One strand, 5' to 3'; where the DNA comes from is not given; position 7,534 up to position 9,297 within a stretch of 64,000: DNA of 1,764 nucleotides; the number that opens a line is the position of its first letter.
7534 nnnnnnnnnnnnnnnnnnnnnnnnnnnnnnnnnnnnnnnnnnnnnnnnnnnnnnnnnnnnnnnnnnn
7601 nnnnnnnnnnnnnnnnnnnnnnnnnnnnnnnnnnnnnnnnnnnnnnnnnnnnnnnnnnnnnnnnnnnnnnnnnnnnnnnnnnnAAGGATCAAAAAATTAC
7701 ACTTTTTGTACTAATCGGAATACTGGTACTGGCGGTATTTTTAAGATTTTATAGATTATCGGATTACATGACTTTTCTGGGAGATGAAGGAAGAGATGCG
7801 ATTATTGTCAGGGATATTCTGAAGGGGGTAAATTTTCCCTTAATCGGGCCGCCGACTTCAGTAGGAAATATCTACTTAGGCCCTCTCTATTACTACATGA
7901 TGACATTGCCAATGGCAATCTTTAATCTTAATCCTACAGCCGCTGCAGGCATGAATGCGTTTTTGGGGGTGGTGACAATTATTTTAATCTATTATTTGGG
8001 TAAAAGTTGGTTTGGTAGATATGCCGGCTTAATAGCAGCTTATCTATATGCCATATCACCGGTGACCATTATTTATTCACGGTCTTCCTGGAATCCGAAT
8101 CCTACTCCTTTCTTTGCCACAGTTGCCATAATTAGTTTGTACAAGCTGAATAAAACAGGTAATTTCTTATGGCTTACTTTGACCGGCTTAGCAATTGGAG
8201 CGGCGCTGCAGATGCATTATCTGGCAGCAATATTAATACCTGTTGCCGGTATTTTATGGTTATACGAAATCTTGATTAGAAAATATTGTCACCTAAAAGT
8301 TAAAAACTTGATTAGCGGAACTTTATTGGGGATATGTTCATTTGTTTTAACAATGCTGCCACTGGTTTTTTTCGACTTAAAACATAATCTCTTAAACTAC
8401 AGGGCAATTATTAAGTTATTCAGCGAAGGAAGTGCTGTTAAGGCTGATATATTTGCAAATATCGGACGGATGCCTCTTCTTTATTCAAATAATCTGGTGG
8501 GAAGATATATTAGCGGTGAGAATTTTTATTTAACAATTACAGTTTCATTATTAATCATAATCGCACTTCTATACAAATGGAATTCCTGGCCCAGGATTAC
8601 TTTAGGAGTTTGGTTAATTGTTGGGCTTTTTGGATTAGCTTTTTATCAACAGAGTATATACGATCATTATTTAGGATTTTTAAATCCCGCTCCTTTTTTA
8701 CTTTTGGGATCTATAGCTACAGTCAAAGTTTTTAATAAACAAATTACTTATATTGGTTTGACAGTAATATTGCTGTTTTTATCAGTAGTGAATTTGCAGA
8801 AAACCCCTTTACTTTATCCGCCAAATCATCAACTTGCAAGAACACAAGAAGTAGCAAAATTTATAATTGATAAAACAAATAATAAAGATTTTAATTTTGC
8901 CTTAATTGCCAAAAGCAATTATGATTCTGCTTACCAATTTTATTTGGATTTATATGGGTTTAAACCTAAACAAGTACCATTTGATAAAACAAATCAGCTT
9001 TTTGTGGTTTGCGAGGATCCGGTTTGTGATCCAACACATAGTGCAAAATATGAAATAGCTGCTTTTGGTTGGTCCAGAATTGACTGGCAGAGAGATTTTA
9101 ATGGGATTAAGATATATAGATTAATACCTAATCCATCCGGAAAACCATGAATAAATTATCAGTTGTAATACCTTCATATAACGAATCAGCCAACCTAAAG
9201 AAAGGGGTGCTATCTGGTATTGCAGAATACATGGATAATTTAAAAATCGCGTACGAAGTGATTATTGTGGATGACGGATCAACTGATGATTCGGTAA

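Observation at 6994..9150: Single polypeptide fusing a polyprenyl-phosphate-sugar synthase (GT2) to a PMT_2/ArnT-like GT-C transferase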

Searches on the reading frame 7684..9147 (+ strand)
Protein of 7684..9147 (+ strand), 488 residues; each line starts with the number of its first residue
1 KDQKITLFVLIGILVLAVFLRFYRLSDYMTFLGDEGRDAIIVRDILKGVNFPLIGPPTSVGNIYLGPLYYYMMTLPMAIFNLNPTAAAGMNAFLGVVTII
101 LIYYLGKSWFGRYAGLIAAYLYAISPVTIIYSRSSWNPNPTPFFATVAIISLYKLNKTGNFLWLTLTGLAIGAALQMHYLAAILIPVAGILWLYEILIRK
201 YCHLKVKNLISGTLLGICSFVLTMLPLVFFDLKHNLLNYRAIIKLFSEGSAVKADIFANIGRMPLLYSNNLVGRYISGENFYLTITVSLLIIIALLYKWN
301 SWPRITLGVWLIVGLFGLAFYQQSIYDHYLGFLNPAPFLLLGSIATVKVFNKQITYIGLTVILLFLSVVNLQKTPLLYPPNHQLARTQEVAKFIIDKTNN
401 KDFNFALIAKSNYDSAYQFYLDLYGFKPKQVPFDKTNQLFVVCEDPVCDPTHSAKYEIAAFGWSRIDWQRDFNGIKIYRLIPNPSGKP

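Call 30: search_solved_structures(query=window:7684-9147:+, max_evalue=10, show_alignments=2)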
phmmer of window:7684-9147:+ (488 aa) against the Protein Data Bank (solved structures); distinct sequences matched with E-value up to 10: 1.
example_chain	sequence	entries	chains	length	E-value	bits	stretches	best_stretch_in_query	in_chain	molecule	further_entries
2k2b_A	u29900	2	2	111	1.8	10.9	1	383-436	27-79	Degenerin mec-4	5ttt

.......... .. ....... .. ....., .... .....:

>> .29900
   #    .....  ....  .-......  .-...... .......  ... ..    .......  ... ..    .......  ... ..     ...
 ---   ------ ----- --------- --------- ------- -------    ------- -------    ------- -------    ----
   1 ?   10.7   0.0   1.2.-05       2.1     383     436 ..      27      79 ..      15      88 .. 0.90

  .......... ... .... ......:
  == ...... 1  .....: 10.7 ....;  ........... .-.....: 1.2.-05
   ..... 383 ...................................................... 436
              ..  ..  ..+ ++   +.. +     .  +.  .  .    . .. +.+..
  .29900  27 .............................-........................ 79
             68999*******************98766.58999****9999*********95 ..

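Call 43: search_protein_representatives(protein=window:7684-9147:+)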
Query: 488 residues. Proteins with E-value up to 0.001 (for the whole library): 8892; up to 1e-10: 3072; up to 1e-30: 488. The best 150 are listed.
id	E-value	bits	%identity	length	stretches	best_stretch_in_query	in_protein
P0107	2.2e-196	670.3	64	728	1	1-488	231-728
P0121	1.2e-177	608.6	57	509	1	3-488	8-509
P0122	4.2e-127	441.8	48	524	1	1-488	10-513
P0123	1.5e-115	403.7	44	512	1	6-483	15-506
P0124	2.3e-115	403.1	46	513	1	2-488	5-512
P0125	7.8e-115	401.3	42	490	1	9-484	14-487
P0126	2.8e-111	389.6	46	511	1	3-482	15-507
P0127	1.0e-108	381.2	42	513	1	10-480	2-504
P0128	5.3e-103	362.3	44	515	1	7-483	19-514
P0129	1.2e-102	361.2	39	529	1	9-481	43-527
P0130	3.1e-102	359.8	40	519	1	3-483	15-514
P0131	5.0e-101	355.8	40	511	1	7-481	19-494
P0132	1.1e-100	354.6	43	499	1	8-481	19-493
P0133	1.2e-100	354.6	44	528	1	7-480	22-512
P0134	4.2e-100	352.7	41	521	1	9-481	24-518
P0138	2.3e-96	340.4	41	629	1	3-480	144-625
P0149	1.2e-86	308.3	39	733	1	9-481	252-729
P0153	2.2e-83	297.6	39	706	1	3-481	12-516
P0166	2.3e-78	281.1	38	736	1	9-487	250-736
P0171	3.0e-76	274.1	34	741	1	4-485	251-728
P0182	1.5e-72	261.8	37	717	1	7-462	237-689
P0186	1.4e-69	252.1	35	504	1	5-488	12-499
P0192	2.4e-67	244.7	35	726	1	6-463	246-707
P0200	2.9e-64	234.5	36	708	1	13-468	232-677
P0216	1.3e-60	222.5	32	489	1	4-477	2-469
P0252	1.5e-53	199.2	27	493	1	9-454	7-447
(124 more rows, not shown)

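Call 45: list_cluster_members(proteins=[P0149, P0166, P0171, P0182, P0192, P0200, P0138, P0121, P0122, P0153])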
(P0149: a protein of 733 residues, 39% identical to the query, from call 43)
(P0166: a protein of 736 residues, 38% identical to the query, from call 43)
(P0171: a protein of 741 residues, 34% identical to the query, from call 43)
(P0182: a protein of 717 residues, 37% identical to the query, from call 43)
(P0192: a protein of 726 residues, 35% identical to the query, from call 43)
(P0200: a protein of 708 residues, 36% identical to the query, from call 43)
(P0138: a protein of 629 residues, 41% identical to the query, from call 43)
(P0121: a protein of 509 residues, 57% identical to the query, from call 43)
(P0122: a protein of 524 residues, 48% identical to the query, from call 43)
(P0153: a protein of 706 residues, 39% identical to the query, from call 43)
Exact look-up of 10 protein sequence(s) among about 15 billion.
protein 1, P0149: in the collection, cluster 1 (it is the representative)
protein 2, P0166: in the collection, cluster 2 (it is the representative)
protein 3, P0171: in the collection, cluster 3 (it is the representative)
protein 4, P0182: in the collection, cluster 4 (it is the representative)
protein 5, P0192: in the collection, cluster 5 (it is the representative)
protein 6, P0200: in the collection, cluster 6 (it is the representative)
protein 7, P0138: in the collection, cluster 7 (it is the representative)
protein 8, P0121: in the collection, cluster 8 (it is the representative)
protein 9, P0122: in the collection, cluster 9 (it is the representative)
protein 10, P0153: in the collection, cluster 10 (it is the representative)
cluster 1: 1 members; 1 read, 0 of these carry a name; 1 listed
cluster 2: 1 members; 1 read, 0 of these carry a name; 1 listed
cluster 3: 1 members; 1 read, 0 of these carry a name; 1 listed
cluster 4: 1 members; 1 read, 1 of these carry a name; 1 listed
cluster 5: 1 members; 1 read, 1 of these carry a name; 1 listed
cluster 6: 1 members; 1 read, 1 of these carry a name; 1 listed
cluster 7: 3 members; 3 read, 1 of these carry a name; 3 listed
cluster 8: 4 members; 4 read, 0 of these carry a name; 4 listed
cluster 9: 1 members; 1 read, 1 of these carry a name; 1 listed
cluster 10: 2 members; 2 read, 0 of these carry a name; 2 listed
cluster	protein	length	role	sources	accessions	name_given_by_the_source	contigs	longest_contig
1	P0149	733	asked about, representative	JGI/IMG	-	-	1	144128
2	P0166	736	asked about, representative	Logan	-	-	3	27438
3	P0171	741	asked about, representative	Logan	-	-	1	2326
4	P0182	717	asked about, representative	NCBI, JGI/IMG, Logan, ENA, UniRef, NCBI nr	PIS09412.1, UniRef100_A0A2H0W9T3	hypothetical protein COT75_01900 [Candidatus Beckwithbacteria bacterium ... | Glycosyltransferase 2-like domain-containing protein n=1 Tax=Candidatus Beckwithbacteria ... | MAG: hypothetical protein COT75_01900 [Candidatus Beckwithbacteria bacterium ...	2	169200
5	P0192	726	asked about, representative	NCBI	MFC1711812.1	glycosyltransferase [Patescibacteria group bacterium]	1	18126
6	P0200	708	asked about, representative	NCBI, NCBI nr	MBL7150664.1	glycosyltransferase, partial [Candidatus Microgenomates bacterium] | glycosyltransferase [Candidatus Microgenomates bacterium]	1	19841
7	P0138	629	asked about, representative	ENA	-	-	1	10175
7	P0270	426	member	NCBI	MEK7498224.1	MAG: glycosyltransferase family 39 protein [Patescibacteria group bacterium]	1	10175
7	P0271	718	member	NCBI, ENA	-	-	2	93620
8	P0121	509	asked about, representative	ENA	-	-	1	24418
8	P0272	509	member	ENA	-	-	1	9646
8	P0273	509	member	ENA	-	-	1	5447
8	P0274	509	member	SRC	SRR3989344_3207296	-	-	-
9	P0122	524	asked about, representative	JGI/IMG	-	4-amino-4-deoxy-L-arabinose transferase-like glycosyltransferase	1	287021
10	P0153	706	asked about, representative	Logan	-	-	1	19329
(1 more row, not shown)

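Call 61: search_solved_structures(query=A2, max_evalue=1, show_alignments=4)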
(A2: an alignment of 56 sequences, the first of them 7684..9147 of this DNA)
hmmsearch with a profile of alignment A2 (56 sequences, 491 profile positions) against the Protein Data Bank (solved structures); distinct sequences matched with E-value up to 1: 3.
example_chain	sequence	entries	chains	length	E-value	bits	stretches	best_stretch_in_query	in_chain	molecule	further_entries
9r9a_B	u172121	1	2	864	0.086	15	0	261-354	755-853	Uncharacterized protein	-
3waj_A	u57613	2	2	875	0.14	14.3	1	91-230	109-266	Transmembrane oligosaccharyl transferase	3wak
5gmy_A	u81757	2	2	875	0.14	14.3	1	91-230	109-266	Transmembrane oligosaccharyl transferase, putative | Dolichyl-phosphooligosaccharide-protein glycotransferase 3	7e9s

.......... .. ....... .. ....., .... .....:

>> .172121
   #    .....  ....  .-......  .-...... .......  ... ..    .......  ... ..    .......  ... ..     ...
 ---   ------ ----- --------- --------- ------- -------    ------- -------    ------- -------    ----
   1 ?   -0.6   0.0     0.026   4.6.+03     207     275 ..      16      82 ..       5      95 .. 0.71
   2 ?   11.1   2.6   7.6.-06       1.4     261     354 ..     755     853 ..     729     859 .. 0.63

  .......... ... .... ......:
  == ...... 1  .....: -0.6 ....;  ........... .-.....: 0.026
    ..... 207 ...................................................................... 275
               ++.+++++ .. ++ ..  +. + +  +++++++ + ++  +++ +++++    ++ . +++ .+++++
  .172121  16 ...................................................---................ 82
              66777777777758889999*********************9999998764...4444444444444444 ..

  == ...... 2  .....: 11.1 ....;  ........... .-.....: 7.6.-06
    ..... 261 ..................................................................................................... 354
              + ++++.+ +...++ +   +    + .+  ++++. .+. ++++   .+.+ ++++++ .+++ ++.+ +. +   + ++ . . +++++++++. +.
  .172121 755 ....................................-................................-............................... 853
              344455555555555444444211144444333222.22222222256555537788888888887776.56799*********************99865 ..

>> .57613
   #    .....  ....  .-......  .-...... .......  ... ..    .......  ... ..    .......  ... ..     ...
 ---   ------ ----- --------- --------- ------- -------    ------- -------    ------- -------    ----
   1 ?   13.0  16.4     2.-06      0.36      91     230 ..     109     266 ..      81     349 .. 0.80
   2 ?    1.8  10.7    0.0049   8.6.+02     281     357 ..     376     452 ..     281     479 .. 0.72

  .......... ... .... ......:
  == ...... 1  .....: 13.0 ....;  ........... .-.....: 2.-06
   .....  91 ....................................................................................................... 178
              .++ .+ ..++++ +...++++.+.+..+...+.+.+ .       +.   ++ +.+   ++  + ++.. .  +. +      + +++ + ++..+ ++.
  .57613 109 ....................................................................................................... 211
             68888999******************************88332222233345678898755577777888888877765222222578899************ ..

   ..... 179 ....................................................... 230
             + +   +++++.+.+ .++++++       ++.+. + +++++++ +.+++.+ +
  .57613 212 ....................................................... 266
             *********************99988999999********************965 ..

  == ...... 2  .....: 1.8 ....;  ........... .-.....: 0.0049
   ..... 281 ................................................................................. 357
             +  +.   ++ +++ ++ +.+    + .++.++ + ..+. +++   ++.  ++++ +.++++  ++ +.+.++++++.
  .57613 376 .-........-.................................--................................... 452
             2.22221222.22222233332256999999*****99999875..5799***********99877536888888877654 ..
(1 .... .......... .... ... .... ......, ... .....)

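Call 65: find_encoding_contigs(protein=P0122, flank=4000, max_places=2)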
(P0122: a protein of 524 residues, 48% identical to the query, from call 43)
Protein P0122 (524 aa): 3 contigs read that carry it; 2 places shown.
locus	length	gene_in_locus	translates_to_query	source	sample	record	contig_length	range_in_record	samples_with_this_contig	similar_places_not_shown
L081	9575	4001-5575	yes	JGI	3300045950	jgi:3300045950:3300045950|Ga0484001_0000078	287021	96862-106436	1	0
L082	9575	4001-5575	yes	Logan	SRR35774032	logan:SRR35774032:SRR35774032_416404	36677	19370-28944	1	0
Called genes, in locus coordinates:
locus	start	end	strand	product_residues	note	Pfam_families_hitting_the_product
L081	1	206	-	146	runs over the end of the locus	PF01850:PIN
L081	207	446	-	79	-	PF01402:RHH_1 (weak)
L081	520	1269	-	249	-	-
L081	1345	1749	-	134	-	PF01850:PIN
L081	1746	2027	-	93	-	PF04014:MazE_antitoxin, PF15937:PrlF_antitoxin (weak)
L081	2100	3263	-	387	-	PF13231:PMT_2 (weak)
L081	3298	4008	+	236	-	PF00535:Glycos_transf_2, PF10111:Glyco_tranf_2_2, PF13641:Glyco_tranf_2_3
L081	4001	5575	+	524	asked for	PF02366:PMT (weak), PF13231:PMT_2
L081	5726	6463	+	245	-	PF00535:Glycos_transf_2, PF10111:Glyco_tranf_2_2, PF13641:Glyco_tranf_2_3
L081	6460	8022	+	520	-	PF13231:PMT_2 (weak)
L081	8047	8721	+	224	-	-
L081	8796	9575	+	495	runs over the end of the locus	PF13231:PMT_2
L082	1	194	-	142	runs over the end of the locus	PF01850:PIN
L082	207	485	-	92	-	PF01402:RHH_1 (faint)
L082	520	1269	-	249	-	-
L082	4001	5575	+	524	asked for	PF02366:PMT (weak), PF13231:PMT_2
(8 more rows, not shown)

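Call 66: find_encoding_contigs(protein=P0129, flank=4000, max_places=2)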
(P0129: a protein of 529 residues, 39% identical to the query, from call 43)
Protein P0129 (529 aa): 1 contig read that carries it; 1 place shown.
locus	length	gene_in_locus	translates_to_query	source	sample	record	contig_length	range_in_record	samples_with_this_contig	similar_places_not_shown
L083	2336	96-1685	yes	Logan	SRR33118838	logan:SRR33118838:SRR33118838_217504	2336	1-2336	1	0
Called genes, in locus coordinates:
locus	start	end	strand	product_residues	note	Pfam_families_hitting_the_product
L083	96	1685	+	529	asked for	PF02366:PMT, PF13231:PMT_2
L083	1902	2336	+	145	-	?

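Call 67: find_encoding_contigs(protein=P0186, flank=3000, max_places=1)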
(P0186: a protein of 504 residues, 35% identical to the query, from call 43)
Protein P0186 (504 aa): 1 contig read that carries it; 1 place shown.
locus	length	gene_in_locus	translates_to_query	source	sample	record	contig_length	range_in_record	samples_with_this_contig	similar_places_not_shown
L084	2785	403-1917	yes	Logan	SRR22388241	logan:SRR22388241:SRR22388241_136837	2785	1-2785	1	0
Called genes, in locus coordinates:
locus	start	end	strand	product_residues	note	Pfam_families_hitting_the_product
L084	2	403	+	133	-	?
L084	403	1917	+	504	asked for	PF13231:PMT_2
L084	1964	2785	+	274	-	?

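Call 68: find_encoding_contigs(protein=P0216, flank=3000, max_places=1)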
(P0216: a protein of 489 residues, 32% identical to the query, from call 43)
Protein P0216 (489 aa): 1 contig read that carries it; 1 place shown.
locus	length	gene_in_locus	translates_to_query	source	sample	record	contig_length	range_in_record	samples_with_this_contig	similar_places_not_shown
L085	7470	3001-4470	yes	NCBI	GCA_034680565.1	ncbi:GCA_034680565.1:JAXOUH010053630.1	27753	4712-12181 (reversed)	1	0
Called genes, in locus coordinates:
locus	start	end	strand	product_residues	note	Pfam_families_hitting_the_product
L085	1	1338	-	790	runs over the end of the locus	PF09586:YfhO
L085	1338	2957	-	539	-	PF10131:PTPS_related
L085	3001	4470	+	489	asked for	PF13231:PMT_2 (weak)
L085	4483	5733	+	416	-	PF09594:GT87 (weak)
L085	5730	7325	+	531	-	PF02366:PMT, PF13231:PMT_2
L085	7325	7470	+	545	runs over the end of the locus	PF13231:PMT_2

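Call 69: find_encoding_contigs(protein=P0252, flank=3000, max_places=1)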
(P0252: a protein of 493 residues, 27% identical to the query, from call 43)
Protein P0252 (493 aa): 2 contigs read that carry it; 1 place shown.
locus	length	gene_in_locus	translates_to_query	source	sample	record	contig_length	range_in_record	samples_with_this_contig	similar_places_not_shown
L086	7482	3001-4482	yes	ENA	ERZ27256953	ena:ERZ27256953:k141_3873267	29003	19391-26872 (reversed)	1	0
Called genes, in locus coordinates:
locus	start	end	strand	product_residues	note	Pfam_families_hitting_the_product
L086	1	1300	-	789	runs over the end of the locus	PF09586:YfhO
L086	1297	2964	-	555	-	PF10131:PTPS_related (faint)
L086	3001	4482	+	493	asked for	PF13231:PMT_2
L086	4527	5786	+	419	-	PF09594:GT87 (weak)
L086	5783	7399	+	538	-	PF13231:PMT_2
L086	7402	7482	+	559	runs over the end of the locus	PF13231:PMT_2 (faint)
